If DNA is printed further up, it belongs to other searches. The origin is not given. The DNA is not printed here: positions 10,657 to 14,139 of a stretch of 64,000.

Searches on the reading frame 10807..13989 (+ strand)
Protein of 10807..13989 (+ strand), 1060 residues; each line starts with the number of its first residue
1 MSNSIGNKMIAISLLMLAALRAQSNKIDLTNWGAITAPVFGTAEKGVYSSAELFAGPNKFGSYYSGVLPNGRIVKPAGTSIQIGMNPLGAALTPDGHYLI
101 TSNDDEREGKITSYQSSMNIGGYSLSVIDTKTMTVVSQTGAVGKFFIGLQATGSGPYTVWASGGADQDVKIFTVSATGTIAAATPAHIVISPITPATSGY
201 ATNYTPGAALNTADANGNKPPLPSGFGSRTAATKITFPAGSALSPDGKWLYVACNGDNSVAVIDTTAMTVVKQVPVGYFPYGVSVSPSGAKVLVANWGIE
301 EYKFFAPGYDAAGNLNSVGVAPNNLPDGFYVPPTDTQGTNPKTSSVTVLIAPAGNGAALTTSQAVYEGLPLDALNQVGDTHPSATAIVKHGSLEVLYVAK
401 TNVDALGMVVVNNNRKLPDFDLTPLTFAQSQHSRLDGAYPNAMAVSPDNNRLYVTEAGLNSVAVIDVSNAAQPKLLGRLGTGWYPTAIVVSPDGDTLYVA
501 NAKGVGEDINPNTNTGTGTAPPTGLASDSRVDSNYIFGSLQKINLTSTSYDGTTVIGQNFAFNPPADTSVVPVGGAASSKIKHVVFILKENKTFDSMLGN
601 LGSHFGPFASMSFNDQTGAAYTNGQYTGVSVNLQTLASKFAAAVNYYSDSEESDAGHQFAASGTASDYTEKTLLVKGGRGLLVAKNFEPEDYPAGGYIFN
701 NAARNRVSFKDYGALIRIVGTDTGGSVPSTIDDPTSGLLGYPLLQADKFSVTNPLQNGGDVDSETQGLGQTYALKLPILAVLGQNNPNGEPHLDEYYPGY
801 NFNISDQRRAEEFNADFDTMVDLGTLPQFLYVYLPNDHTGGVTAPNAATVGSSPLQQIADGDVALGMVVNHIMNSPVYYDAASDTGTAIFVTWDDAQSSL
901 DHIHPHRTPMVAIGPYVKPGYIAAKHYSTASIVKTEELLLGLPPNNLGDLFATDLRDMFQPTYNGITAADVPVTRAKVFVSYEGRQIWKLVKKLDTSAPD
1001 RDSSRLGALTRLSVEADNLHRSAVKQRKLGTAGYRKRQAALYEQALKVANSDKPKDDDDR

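Call 45: search_protein_families(library=pfam, proteins=[window:10807-13989:+], max_evalue=0.0001)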
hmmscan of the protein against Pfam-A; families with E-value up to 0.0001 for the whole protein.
window:10807-13989:+ (1060 aa): 3 families
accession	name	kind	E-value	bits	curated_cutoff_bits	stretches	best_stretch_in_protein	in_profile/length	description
PF04185.19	Phosphoesterase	-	2.3e-14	53.8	23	1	800-937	212-350/356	Phosphoesterase family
PF10282.15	Lactonase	-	7.7e-12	45.5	21.7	0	433-503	238-311/344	Lactonase, 7-bladed beta-propeller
PF01436.27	NHL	-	6.6e-05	23.2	20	0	439-462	3-25/28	NHL repeat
